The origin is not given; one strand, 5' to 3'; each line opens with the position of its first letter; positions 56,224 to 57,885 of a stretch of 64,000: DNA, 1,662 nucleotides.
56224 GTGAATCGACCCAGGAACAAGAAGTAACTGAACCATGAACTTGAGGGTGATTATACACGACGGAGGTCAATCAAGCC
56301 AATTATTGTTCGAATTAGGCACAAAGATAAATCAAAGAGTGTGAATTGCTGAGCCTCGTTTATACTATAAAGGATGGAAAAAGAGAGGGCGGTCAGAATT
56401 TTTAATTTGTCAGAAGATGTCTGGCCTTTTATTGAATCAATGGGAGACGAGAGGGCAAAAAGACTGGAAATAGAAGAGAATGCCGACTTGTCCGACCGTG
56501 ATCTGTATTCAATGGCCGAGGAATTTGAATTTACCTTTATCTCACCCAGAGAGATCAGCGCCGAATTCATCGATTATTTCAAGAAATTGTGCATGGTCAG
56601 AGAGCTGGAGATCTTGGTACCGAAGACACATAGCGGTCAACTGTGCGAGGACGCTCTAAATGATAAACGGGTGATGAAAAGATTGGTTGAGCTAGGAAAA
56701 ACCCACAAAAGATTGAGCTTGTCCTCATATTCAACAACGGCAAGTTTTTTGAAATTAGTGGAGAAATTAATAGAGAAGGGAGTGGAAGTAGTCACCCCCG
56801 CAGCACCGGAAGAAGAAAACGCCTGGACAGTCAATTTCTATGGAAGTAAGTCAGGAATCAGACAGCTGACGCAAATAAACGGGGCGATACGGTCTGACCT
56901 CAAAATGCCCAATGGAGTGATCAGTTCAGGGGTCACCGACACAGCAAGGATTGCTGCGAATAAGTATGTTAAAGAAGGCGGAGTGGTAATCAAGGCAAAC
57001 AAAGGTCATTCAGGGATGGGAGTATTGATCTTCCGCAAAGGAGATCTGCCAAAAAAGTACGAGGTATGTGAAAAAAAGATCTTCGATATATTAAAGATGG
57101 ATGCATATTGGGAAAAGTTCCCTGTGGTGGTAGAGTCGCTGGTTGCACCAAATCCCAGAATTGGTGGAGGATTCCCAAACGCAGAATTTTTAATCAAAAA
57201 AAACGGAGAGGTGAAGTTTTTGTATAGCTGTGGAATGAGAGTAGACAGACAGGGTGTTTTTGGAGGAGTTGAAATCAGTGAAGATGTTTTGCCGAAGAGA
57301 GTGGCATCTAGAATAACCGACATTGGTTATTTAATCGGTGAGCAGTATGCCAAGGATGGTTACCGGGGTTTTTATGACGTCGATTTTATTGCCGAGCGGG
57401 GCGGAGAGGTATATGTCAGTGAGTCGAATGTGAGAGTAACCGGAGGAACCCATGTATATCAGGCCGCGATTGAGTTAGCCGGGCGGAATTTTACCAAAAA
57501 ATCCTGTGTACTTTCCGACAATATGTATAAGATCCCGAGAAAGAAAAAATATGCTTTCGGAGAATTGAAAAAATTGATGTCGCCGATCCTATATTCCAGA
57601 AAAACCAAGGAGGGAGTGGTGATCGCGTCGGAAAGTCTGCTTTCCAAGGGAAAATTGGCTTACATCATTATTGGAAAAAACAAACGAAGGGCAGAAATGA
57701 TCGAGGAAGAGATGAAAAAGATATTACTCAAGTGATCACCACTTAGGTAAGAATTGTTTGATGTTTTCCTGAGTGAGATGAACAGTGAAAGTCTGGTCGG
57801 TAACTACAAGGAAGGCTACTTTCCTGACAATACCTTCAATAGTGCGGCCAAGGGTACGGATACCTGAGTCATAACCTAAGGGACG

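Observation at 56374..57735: Lone plus-strand ATP-grasp enzyme with an unassigned 160-aa N-terminal region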

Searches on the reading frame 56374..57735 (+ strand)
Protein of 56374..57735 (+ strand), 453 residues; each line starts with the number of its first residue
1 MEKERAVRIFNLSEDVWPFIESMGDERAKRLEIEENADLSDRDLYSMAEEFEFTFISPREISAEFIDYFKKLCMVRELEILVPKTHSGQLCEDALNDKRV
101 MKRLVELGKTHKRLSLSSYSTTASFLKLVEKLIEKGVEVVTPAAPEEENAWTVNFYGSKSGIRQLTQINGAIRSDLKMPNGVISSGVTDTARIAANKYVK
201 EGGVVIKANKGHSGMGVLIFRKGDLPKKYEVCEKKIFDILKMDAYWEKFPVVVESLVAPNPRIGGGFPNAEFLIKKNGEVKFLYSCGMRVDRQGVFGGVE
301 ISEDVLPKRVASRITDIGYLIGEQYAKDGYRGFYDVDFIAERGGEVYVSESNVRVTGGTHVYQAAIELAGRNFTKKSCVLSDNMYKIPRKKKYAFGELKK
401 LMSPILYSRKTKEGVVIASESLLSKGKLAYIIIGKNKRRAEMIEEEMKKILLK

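Call 3: search_protein_families(library=pfam, proteins=[window:56374-57735:+], max_evalue=1)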
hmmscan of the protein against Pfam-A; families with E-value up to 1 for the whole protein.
window:56374-57735:+ (453 aa): 3 families
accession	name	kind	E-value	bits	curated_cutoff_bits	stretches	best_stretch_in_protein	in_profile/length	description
PF18105.7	PGM1_C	-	1.1e-06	28.5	22.5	1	405-445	11-52/54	PGM1 C-terminal domain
PF18604.6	PreAtp-grasp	-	3.3e-05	24.8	27.5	1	56-131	15-91/94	Pre ATP-grasp domain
PF14397.11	ATPgrasp_ST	-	0.047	13.3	31.4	1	172-222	30-81/278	Sugar-transfer associated ATP-grasp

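Call 4: search_protein_families(library=ncbifam, proteins=[window:56374-57735:+], max_evalue=1)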
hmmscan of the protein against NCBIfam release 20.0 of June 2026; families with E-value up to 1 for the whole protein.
window:56374-57735:+ (453 aa): 7 families
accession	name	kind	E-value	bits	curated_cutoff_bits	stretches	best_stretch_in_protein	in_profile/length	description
NF005096.0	PRK06524.1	equivalog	6.1e-10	37.8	684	1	293-363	260-331/493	biotin carboxylase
NF042917.1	PAGG_GluLig_BesA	equivalog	2.4e-05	23.3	750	1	271-375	269-369/432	L-propargylglycine--L-glutamate ligase BesA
NF047900.1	AspMetLigLdmS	equivalog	4.4e-05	22.4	475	1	271-361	219-304/383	L-aspartate--L-methionine ligase LdmS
NF009406.0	PRK12767.1-5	equivalog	0.0014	17.8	271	1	319-367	236-284/327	carbamoyl phosphate synthase-like protein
NF005315.0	PRK06849.1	equivalog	0.0079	15.2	406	1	329-369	250-290/389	hypothetical protein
NF052339.1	hydrazine_alpha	equivalog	0.008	14.1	800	1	150-244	131-218/804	hydrazine synthase subunit alpha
NF009405.0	PRK12767.1-4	equivalog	0.13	11.3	390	0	54-84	47-77/320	carbamoyl phosphate synthase-like protein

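Call 5: search_solved_structures(query=window:56374-57735:+, max_evalue=10, show_alignments=2)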
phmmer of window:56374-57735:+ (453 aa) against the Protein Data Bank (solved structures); distinct sequences matched with E-value up to 10: 3.
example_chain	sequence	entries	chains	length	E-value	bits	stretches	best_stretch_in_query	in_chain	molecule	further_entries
3wvq_A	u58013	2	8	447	0.00019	23.8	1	329-428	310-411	PGM1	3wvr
8ynd_A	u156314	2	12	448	0.0017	20.7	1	177-426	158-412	ATP-grasp peptide ligase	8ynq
8yi6_A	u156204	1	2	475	0.071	15.3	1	274-371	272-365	L-propargylglycine--L-glutamate ligase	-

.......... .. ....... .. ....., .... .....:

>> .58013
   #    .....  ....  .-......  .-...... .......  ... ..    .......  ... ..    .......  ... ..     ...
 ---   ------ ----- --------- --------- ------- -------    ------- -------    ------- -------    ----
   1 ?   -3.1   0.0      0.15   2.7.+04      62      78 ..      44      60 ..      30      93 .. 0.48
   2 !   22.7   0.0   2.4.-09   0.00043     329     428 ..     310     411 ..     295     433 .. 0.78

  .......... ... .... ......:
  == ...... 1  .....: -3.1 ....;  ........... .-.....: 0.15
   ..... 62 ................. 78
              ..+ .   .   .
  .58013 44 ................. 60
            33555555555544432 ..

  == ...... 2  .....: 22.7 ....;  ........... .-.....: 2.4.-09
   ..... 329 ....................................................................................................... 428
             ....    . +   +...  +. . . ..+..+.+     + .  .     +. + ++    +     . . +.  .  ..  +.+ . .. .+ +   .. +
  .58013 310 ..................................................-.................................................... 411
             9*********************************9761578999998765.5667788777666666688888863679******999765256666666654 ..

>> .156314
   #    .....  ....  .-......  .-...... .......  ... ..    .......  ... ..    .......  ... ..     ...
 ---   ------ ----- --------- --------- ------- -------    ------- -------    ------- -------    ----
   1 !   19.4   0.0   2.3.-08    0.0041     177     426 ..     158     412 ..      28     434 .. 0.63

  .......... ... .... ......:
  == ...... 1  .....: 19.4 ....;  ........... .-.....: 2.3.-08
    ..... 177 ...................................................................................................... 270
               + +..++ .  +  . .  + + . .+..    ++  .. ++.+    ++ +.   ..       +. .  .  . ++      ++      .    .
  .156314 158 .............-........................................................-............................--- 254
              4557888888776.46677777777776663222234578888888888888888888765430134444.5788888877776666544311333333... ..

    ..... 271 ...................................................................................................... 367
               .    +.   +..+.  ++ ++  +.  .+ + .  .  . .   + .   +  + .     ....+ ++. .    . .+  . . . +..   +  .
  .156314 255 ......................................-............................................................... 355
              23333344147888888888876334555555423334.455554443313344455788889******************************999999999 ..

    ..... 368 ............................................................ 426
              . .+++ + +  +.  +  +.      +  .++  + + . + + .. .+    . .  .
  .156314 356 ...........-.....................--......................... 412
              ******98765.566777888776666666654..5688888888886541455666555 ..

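Call 6: find_homologous_proteins(query=window:56374-57735:+, max_evalue=0.001)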
Query window:56374-57735:+ (453 aa): 760 proteins with E <= 0.001 among 8000 candidates; the best 120 are listed.
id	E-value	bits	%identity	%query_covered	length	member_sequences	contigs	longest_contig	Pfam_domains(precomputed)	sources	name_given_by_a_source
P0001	3.8e-296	1000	100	100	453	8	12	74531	PF18105.8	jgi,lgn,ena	-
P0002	5.8e-246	834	83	100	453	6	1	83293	-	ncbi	-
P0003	3.2e-224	763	73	99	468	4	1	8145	-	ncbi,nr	ncbi:hypothetical protein D4S03_11555 [bacterium]|nr:MAG: hypothetical protein D4S03_11555 [bacteriu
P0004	3.0e-223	760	73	100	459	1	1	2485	-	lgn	-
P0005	8.5e-223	758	75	99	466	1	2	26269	-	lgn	-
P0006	9.9e-223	758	73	99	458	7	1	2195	-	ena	-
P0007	4.6e-222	756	72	97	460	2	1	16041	-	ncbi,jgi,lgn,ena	-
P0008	6.9e-222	755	73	99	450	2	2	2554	-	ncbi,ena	-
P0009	7.2e-222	755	72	99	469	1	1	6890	-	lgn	-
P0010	1.1e-221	754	74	100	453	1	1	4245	-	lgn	-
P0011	1.8e-221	754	73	99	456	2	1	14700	-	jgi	jgi:hypothetical protein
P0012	4.7e-221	752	73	100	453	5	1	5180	-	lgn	-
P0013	1.6e-220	751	73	100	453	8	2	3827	-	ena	-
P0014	2.7e-220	750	73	99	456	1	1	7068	-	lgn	-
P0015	3.6e-220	749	73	99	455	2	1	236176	-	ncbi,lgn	-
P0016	5.0e-220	749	72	100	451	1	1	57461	PF18105.8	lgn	-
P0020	1.7e-218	744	71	98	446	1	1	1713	PF18105.8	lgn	-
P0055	4.4e-205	700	67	100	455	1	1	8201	PF18105.8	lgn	-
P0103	2.6e-162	559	55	99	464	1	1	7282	PF18105.8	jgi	jgi:hypothetical protein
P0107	9.1e-162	557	54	99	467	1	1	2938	PF18105.8,PF18604.7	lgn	-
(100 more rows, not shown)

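Call 10: search_solved_structures(query=A1, max_evalue=1, show_alignments=3)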
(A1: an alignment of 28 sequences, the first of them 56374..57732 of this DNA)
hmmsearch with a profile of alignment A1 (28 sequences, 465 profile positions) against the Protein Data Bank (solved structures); distinct sequences matched with E-value up to 1: 6.
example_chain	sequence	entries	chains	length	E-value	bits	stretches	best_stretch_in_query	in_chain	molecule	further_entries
8ynd_A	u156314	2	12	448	1.5e-09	40.2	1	339-454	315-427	ATP-grasp peptide ligase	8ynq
3wvq_A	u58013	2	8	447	1e-06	30.8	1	339-445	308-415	PGM1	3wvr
8yi6_A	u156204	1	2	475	1.2e-05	27.3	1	286-384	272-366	L-propargylglycine--L-glutamate ligase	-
6vg7_A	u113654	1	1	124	0.17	13.6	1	74-167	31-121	De novo designed protein RO2_25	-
7r8p_A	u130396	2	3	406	0.2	13.3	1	283-381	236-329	ATP-grasp domain-containing protein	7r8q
4jgo_A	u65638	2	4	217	0.3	12.8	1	31-70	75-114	Sporulation kinase D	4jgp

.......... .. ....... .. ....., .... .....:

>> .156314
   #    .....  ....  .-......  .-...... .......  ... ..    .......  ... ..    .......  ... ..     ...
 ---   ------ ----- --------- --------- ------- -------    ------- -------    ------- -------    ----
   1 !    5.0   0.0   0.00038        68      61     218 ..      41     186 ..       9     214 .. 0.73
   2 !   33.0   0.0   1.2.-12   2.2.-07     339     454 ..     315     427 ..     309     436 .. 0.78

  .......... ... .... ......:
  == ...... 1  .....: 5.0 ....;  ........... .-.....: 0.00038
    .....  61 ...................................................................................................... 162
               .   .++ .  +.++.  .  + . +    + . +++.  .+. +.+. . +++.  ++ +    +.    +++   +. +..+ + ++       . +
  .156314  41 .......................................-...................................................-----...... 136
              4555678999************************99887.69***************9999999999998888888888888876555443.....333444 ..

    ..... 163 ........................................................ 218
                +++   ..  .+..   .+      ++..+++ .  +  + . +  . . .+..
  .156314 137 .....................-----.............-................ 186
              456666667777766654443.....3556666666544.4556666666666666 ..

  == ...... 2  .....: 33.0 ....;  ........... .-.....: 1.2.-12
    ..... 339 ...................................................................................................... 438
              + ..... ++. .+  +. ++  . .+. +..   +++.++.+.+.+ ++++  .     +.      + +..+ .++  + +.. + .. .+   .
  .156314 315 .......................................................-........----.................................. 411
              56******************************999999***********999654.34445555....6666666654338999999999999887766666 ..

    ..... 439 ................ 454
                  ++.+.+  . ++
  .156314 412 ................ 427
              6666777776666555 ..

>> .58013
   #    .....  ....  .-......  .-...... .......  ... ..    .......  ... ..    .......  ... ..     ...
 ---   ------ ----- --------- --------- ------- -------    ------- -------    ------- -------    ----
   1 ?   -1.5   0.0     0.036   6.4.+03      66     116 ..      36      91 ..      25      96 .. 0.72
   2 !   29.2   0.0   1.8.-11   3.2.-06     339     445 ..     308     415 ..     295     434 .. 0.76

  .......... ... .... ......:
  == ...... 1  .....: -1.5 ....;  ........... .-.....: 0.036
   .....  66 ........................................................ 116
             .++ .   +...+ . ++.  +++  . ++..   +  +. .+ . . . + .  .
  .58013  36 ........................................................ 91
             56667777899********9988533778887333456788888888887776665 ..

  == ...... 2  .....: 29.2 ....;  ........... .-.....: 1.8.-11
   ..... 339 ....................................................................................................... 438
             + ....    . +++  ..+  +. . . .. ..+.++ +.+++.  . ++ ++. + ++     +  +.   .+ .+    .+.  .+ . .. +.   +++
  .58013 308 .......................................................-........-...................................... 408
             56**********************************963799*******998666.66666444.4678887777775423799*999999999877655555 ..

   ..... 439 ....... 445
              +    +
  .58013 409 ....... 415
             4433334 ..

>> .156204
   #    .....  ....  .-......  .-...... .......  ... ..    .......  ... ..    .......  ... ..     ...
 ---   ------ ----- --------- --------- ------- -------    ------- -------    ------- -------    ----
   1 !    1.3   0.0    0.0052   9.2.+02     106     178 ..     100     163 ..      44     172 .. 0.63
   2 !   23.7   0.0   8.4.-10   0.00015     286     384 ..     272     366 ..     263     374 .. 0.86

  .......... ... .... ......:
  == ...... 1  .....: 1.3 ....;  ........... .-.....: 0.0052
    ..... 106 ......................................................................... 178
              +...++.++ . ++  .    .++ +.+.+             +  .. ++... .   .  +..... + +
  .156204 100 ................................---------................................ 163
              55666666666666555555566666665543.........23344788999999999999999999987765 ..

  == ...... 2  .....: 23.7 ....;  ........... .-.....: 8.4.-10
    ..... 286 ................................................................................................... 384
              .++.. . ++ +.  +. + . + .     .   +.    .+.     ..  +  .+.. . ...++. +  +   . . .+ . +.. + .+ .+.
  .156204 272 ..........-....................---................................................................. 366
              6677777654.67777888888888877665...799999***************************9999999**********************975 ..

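Call 11: search_protein_families(library=pfam, alignment_id=A1, max_evalue=0.01)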
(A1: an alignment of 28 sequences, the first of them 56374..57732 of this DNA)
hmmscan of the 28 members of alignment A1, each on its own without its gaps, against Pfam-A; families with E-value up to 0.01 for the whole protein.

A. member 1, window:56374-57732:+ (453 aa): 2 families
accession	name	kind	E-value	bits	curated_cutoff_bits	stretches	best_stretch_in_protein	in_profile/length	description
PF18105.7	PGM1_C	-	1.1e-06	28.5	22.5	1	405-445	11-52/54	PGM1 C-terminal domain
PF18604.6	PreAtp-grasp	-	3.3e-05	24.8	27.5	1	56-131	15-91/94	Pre ATP-grasp domain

B. families by the number of members that match (of 28 scanned): 3 families
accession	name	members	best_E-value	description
PF18604.6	PreAtp-grasp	21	3.2e-07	Pre ATP-grasp domain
PF18105.7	PGM1_C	17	1.1e-06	PGM1 C-terminal domain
PF14397.11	ATPgrasp_ST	17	0.00081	Sugar-transfer associated ATP-grasp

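Call 12: find_related_loci(query=A1, collection=genome_contigs, flank=8000)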
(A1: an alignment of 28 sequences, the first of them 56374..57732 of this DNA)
Query A1 (453 aa) in genome_contigs; peptide patterns used: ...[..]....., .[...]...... (x = any residue, [..] = any of these).
205 stretches matched a pattern; 192 encode a relative of the query (tblastn E <= 1e-3); the best 80 are kept; 80 distinct loci.
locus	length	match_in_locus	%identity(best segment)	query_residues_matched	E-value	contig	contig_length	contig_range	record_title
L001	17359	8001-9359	83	1-453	0e+0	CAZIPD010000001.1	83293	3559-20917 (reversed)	MAG TPA_asm: uncultured Pseudomonadales bacterium isolate SRP062349_co2_3 genome assembly, contig: NODE_185_length_83293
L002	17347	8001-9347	74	3-451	0e+0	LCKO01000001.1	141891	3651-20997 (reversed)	MAG: Candidatus Collierbacteria bacterium GW2011_GWB2_45_17 UX01_C0001, whole genome shotgun sequence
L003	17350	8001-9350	73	2-451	0e+0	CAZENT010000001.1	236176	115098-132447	MAG TPA_asm: uncultured Pseudomonadales bacterium isolate SRP263991_co1_8 genome assembly, contig: NODE_16_length_236176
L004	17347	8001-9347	73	3-451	0e+0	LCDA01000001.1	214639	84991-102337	MAG: Candidatus Collierbacteria bacterium GW2011_GWA2_42_17 UV06_C0001, whole genome shotgun sequence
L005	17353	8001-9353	73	1-451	0e+0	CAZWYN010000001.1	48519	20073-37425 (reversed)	MAG TPA_asm: uncultured Pseudomonadales bacterium isolate SRP011637_co1_56 genome assembly, contig: NODE_130_length_4851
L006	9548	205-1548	71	4-451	0e+0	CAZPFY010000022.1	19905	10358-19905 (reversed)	MAG TPA_asm: uncultured Pseudomonadales bacterium isolate SRP062349_co1_292 genome assembly, contig: NODE_354_length_199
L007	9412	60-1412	72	1-451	0e+0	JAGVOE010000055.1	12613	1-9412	MAG: Candidatus Woesebacteria bacterium isolate DeMMO3_54 c_000000045445, whole genome shotgun sequence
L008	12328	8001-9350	71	2-451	0e+0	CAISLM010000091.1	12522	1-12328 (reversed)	Candidatus Collierbacteria bacterium isolate AM-lipid-02-D9_bin-0599 genome assembly, contig: bin-0599:91/98, whole geno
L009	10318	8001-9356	70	2-453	0e+0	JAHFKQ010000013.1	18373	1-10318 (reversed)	MAG: Candidatus Collierbacteria bacterium isolate nzgw413 NODE_2809_length_18374_cov_3.599682, whole genome shotgun sequ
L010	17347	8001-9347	71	2-451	0e+0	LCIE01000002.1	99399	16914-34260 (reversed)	MAG: Candidatus Collierbacteria bacterium GW2011_GWC2_44_18 UW41_C0002, whole genome shotgun sequence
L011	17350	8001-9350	70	2-451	0e+0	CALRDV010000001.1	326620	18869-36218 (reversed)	MAG: Patescibacteria group bacterium isolate MsH-01oct19-133 genome assembly, contig: MsH-01oct19-C10, whole genome shot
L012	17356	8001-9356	70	2-453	0e+0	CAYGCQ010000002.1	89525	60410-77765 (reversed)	MAG TPA_asm: uncultured Pseudomonadales bacterium isolate ERP113451_co1_16 genome assembly, contig: NODE_148_length_8952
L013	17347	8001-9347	69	3-451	0e+0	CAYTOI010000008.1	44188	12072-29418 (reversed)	MAG TPA_asm: uncultured Pseudomonadales bacterium isolate SRP278252_co2_194 genome assembly, contig: NODE_1463_length_44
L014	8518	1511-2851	70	4-451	0e+0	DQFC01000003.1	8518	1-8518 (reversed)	MAG TPA_asm: Candidatus Collierbacteria bacterium isolate UBA12020 contig_5421, whole genome shotgun sequence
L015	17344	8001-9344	71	2-451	0e+0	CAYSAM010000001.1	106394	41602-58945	MAG TPA_asm: uncultured Pseudomonadales bacterium isolate SRP286056_co2_591 genome assembly, contig: NODE_175_length_106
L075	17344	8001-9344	50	4-451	1e-153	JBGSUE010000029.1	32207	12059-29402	MAG: Patescibacteria group bacterium isolate JTS-AC425 k141_3850741, whole genome shotgun sequence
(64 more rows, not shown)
